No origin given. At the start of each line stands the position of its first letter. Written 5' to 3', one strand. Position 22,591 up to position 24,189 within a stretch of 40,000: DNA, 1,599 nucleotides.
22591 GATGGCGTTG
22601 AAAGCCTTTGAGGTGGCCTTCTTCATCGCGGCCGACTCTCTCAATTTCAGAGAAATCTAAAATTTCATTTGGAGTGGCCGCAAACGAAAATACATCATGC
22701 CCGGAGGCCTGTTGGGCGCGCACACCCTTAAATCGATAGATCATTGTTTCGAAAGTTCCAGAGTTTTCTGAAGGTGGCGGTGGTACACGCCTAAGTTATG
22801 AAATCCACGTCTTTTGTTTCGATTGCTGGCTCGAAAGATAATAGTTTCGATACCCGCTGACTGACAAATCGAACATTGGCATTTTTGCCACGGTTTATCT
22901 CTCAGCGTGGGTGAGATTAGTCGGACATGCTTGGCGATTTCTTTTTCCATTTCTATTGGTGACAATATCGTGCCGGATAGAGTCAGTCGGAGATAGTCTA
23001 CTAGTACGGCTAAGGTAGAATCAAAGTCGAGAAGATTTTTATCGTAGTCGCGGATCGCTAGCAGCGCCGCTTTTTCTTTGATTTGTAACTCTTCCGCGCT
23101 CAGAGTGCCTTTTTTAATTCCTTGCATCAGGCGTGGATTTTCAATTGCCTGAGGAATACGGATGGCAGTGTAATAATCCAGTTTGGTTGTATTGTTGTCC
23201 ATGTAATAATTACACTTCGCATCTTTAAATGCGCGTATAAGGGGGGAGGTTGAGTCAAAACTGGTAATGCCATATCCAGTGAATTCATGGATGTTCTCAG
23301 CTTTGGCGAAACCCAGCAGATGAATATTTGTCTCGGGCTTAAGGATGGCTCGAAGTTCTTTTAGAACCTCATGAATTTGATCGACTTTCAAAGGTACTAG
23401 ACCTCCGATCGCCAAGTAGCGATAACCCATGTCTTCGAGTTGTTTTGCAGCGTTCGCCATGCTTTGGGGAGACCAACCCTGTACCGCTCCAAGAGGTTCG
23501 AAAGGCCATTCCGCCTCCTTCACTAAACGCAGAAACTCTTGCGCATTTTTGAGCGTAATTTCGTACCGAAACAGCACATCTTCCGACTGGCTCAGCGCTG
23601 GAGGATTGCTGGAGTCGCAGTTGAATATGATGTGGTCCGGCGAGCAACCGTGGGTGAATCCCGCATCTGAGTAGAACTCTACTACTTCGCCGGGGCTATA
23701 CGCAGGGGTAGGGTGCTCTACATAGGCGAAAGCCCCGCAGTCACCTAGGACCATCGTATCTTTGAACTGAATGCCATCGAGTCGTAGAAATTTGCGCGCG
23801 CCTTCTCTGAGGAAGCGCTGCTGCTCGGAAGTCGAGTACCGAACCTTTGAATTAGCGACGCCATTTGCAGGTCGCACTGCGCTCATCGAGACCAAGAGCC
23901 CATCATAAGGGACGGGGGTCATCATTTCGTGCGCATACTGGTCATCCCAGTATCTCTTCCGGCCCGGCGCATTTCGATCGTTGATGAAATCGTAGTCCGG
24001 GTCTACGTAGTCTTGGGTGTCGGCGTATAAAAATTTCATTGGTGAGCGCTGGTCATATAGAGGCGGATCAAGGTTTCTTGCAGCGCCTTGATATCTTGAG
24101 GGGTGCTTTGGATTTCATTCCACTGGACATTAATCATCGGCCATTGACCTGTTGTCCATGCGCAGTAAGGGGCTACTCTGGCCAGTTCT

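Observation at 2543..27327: Complete Dpd-type 7-deazaguanine DNA modification/restriction system on an island next to rpoS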

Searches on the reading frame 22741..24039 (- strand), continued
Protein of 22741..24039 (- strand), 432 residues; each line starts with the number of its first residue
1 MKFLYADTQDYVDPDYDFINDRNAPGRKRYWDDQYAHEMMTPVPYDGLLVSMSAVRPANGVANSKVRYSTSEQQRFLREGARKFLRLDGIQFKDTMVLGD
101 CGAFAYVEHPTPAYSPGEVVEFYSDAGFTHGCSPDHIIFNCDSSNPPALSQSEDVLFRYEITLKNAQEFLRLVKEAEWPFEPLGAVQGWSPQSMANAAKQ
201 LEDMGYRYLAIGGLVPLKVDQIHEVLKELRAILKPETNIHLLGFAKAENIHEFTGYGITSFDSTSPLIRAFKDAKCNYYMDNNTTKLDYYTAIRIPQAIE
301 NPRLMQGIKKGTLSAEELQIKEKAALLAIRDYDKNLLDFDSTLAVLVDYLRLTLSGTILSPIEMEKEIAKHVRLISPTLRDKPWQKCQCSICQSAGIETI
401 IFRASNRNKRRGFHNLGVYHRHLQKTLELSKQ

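Call 44: get_annotated_region(hit=H10, flank=9000)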
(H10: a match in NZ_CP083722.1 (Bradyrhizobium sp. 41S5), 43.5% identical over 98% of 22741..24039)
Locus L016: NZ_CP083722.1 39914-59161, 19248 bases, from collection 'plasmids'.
description: Bradyrhizobium sp. 41S5 plasmid pB41S5, complete sequence
organism: Bradyrhizobium sp. 41S5 (NCBI taxid 1404443)
taxonomy: Bacteria; Pseudomonadota; Alphaproteobacteria; Hyphomicrobiales; Nitrobacteraceae; Bradyrhizobium; Bradyrhizobium sp. 41S5
host: -; source: Glycine max cv. AC Glengarry,Cell culture,Root nodule from soybean plant inoculated with root zone soil from ...; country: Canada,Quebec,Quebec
typing (MOB-suite, as given by PLSDB): non-mobilizable; replicon rep_cluster_506; mating-pair formation MPF_T
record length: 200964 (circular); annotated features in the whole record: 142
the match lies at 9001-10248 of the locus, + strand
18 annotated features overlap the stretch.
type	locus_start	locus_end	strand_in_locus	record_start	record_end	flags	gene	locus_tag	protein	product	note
CDS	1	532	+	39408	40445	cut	dinB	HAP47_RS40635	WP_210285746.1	DNA polymerase IV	GO:0006281 - DNA repair [Evidence IEA]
CDS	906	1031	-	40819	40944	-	-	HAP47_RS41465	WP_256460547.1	hypothetical protein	-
CDS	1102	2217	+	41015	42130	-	-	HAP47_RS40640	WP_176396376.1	hypothetical protein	-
CDS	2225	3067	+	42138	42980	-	-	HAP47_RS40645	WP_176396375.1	hypothetical protein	-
CDS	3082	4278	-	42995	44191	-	-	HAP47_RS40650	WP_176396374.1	PD-(D/E)XK nuclease family protein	-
CDS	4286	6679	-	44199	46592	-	-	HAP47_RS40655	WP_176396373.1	DEAD/DEAH box helicase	-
CDS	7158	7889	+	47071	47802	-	-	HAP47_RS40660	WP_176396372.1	hypothetical protein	-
CDS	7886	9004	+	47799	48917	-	dbpB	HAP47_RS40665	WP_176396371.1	DGQHR domain-containing protein DpdB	-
CDS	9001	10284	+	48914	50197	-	dpdA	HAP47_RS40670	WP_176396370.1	tRNA-guanine transglycosylase DpdA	GO:0006400 - tRNA modification [Evidence IEA]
CDS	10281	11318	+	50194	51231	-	dbpB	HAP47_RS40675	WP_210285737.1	DGQHR domain-containing protein DpdB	-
CDS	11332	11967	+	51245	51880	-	queE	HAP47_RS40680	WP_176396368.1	7-carboxy-7-deazaguanine synthase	GO:0006400 - tRNA modification [Evidence IEA]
CDS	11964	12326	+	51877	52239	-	queD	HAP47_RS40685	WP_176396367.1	6-carboxytetrahydropterin synthase QueD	GO:0008616 - queuosine biosynthetic process [Evidence IEA]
CDS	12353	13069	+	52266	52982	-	queC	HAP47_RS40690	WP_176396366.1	7-cyano-7-deazaguanine synthase QueC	GO:0008616 - queuosine biosynthetic process [Evidence IEA]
CDS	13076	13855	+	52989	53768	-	-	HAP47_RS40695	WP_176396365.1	hypothetical protein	-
CDS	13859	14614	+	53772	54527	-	-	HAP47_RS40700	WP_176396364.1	HAD family hydrolase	-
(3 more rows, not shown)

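Call 45: get_annotated_region(hit=H13, flank=9000)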
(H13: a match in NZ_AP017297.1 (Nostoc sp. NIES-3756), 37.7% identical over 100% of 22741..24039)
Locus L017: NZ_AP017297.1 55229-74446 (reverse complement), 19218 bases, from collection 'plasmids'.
description: Nostoc sp. NIES-3756 plasmid pNOS3756_2, complete sequence
organism: Nostoc sp. NIES-3756 (NCBI taxid 1751286)
taxonomy: Bacteria; Cyanobacteriota; Cyanophyceae; Nostocales; Nostocaceae; Nostoc; Nostoc sp. NIES-3756
host: -; source: -; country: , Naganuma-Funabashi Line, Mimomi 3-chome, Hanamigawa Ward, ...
typing (MOB-suite, as given by PLSDB): conjugative; relaxase MOBF; mating-pair formation MPF_T
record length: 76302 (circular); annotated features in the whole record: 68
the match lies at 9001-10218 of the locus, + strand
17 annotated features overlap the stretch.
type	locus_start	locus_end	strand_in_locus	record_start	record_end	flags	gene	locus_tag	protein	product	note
CDS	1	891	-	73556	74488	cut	-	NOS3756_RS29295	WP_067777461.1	GIY-YIG nuclease family protein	-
CDS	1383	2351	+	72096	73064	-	-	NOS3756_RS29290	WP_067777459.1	tyrosine-type recombinase/integrase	GO:0015074 - DNA integration [Evidence IEA]; GO:0006310 - DNA recombination [Evidence IEA]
CDS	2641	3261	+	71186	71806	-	-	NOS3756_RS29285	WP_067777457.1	type I restriction endonuclease subunit R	-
CDS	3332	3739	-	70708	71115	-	-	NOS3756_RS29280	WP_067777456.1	hypothetical protein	-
CDS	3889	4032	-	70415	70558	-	-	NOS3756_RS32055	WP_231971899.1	hypothetical protein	-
CDS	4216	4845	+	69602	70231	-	-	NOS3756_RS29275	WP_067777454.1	ParA family protein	-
CDS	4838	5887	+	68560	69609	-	-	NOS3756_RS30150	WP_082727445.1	hypothetical protein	-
CDS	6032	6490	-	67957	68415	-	-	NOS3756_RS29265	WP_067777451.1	hypothetical protein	-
CDS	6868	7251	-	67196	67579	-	-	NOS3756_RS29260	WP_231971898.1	hypothetical protein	-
CDS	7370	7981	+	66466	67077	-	-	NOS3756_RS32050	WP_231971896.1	Hpt domain-containing protein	-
CDS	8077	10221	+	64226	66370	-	dpdA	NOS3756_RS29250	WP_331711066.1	tRNA-guanine transglycosylase DpdA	GO:0006400 - tRNA modification [Evidence IEA]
CDS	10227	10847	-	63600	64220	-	-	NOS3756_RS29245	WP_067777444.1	hypothetical protein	-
CDS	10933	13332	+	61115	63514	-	-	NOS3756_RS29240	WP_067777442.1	DEAD/DEAH box helicase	-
CDS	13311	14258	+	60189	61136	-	-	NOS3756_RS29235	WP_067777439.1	tRNA-guanine transglycosylase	-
CDS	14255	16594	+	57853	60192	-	-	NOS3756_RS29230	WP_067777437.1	DEAD/DEAH box helicase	-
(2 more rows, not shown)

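Call 46: get_annotated_region(hit=H17, flank=9000)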
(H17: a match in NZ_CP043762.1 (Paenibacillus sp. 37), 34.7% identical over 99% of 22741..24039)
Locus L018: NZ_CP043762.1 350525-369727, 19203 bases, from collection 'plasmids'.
description: Paenibacillus sp. 37 plasmid pART37, complete sequence
organism: Paenibacillus sp. 37 (NCBI taxid 2607911)
taxonomy: Bacteria; Bacillota; Bacilli; Bacillales; Paenibacillaceae; Paenibacillus; Paenibacillus sp. 37
host: -; source: whole organism,rhizosphere of Abies nordmanniana; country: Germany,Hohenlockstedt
typing (MOB-suite, as given by PLSDB): non-mobilizable
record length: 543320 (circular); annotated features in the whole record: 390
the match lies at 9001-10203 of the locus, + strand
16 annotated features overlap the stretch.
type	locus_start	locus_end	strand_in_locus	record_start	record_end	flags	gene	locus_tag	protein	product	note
CDS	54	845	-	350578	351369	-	-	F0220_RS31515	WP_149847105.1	hypothetical protein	-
CDS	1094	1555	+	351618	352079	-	-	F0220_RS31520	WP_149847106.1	hypothetical protein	-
CDS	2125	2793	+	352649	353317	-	nfi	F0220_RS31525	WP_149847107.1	deoxyribonuclease V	GO:0006281 - DNA repair [Evidence IEA]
CDS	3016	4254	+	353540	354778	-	-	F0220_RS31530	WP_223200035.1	DNA polymerase IV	-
CDS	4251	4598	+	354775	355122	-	-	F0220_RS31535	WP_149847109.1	YolD-like family protein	-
CDS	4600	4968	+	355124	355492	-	-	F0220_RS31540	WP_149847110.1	hypothetical protein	-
CDS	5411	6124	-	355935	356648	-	queE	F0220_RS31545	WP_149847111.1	7-carboxy-7-deazaguanine synthase QueE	GO:0006400 - tRNA modification [Evidence IEA]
CDS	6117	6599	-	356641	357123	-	-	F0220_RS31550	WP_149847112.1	6-carboxytetrahydropterin synthase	GO:0008616 - queuosine biosynthetic process [Evidence IEA]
CDS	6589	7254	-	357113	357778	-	queC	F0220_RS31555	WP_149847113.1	7-cyano-7-deazaguanine synthase QueC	GO:0008616 - queuosine biosynthetic process [Evidence IEA]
CDS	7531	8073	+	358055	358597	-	-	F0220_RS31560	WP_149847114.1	VUT family protein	GO:1990397 - queuosine salvage [Evidence IEA]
CDS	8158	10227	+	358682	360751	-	dpdA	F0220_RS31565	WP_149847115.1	tRNA-guanine transglycosylase DpdA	GO:0006400 - tRNA modification [Evidence IEA]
CDS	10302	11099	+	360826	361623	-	-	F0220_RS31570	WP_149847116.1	hypothetical protein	-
CDS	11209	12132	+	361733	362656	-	-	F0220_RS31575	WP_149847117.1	queuine tRNA-ribosyltransferase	-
CDS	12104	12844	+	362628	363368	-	-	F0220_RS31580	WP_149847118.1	hypothetical protein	-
CDS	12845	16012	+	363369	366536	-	-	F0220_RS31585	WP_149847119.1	P-loop NTPase fold protein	-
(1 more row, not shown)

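Call 53: search_protein_families(library=pfam, proteins=[L001:6244-6681:-, L001:5836-6234:-, L001:802-1857:+, L001:2637-4367:+, L001:4397-4729:+, L001:4789-5133:+, L001:5189-5593:+, L006:691-3891:+], max_evalue=0.01)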
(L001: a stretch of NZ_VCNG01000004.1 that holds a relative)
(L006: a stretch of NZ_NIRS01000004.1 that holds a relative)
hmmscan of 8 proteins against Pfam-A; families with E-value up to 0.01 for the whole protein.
L001:6244-6681:- (145 aa): 0 families

L001:5836-6234:- (132 aa): 1 family
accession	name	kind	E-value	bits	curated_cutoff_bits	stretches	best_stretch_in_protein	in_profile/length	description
PF01242.24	PTPS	-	2.8e-36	124.6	22.4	1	14-129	1-120/121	6-pyruvoyl tetrahydropterin synthase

L001:802-1857:+ (351 aa): 2 families
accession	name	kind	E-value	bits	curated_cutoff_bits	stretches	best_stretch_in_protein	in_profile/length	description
PF18818.7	MPTase-PolyVal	-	1.3e-42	145.3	27.5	1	195-320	3-125/126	Zincin-like metallopeptidase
PF08401.16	ArdcN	-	9.9e-35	119.9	22.6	1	34-161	2-119/123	N-terminal domain of anti-restriction factor ArdC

L001:2637-4367:+ (576 aa): 2 families
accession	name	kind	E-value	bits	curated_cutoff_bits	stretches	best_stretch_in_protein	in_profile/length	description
PF07514.17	TraI_2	-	4.1e-110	368.2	23.9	1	24-336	1-324/324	Putative helicase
PF07515.17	TraI_2_C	-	7.5e-48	162.2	27.3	1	450-573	2-125/126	Putative conjugal transfer nickase/helicase TraI C-term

L001:4397-4729:+ (110 aa): 0 families

L001:4789-5133:+ (114 aa): 0 families

L001:5189-5593:+ (134 aa): 2 families
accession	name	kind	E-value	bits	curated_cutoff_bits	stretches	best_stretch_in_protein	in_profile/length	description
PF01381.28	HTH_3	-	8.2e-12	45.4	23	1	11-60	1-52/55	Helix-turn-helix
PF13560.12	HTH_31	-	9.2e-07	29.5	27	1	6-51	1-49/64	Helix-turn-helix domain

L006:691-3891:+ (1066 aa): 7 families
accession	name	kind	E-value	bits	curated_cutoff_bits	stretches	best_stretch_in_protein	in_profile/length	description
PF00580.27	UvrD-helicase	-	3.8e-44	151.8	23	1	12-394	15-266/271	UvrD/REP helicase N-terminal domain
PF13361.12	UvrD_C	-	7.8e-22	78.6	25.6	2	642-806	230-346/350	UvrD-like helicase C-terminal domain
PF13245.12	AAA_19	-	1.3e-12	48.4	25.1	1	8-384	9-134/134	AAA domain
PF12705.13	PDDEXK_1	-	2.3e-10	41.3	22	1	913-1056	32-189/247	PD-(D/E)XK nuclease superfamily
PF13538.12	UvrD_C_2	-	2.8e-08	33.9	27.4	0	783-805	29-51/52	UvrD-like helicase C-terminal domain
PF01443.25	Viral_helicase1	-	6.5e-05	23.3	21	0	14-66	2-51/228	Viral superfamily 1 RNA helicase core domain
PF13604.12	AAA_30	-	7.7e-05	22.9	27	0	9-62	17-66/191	AAA domain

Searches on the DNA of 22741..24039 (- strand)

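Call 72: search_dna_similar(query=L012:17992-20366:+, collection=ecoli_genomes, mode=near, max_rows=5)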
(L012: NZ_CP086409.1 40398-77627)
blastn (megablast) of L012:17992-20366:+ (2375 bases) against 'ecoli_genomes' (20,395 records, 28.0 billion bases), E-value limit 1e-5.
Records with a match: 159; places in all: 159; records where one place covers at least 80% of the query: 159.
Genomes with a match: 159 of 5426; with a place that covers at least 80% of the query: 159. Places per genome that has any: lowest 1, median 1, highest 1. On chromosomes: 159 places; on plasmids: 0.
Best place of each record, by identity: 95-99% 100; 90-95% 59.
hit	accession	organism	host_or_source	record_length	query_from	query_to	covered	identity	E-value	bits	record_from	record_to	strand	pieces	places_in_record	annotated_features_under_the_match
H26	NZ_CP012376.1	Escherichia coli strain GE3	human feces of different individuals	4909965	1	2375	100%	97.0%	0e+0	3986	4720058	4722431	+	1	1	dpdA: tRNA-guanine transglycosylase DpdA | dbpB: DGQHR domain-containing protein DpdB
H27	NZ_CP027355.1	Escherichia coli strain 2013C-4991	Homo sapiens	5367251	1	2375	100%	97.0%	0e+0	3986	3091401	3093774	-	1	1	dpdA: tRNA-guanine transglycosylase DpdA | dbpB: DGQHR domain-containing protein DpdB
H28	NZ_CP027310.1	Escherichia coli strain 2014C-4135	Homo sapiens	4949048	1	2375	100%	97.0%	0e+0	3986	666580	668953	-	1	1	dpdA: tRNA-guanine transglycosylase DpdA | dbpB: DGQHR domain-containing protein DpdB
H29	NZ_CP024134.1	Escherichia coli strain 14EC017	clinical patient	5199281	1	2375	100%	97.0%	0e+0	3986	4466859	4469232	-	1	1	dpdA: tRNA-guanine transglycosylase DpdA | dbpB: DGQHR domain-containing protein DpdB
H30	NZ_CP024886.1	Escherichia coli strain AR_0017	missing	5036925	1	2375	100%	97.0%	0e+0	3986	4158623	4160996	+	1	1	dpdA: tRNA-guanine transglycosylase DpdA | dbpB: DGQHR domain-containing protein DpdB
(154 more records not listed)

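Call 73: get_annotated_region(hit=H26, flank=20000)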
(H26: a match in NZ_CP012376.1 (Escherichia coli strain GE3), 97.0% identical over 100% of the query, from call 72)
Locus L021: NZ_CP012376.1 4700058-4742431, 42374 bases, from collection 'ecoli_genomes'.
description: Escherichia coli strain GE3 chromosome, complete genome
organism: Escherichia coli strain GE3 (NCBI taxid 562)
replicon: chromosome; assembly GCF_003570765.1
host: -; source: human feces of different individuals; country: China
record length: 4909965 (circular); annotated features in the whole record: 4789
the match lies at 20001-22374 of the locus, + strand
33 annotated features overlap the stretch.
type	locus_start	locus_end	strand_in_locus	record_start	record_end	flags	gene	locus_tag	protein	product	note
CDS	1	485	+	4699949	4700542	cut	bdcR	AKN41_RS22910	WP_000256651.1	TetR/AcrR family transcriptional regulator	-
CDS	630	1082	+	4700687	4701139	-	tabA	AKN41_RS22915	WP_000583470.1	toxin-antitoxin biofilm protein TabA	-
CDS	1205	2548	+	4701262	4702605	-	-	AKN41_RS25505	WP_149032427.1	DNA-binding protein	-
CDS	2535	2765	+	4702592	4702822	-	-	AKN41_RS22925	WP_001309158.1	hypothetical protein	-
CDS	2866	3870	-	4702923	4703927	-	argF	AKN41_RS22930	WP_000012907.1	ornithine carbamoyltransferase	-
CDS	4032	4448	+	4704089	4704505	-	rraB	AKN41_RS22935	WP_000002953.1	ribonuclease E inhibitor RraB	-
CDS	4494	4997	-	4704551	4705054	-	yjgM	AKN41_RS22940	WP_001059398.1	GNAT family N-acetyltransferase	-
CDS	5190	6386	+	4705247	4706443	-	yjgN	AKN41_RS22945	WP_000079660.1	YjgN family protein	-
CDS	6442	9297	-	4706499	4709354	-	valS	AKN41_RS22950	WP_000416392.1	valine--tRNA ligase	-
CDS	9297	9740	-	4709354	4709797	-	holC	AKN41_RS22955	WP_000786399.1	DNA polymerase III subunit chi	-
CDS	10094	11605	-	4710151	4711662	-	pepA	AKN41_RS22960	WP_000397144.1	leucyl aminopeptidase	-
CDS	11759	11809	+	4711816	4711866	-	ytgA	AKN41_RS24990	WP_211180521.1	protein YtgA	-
CDS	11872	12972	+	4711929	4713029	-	lptF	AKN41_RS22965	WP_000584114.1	LPS export ABC transporter permease LptF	-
CDS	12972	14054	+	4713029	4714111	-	lptG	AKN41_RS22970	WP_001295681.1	LPS export ABC transporter permease LptG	-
CDS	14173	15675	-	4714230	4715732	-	yjgR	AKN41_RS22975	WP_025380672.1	helicase HerA-like C-terminal domain-containing protein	-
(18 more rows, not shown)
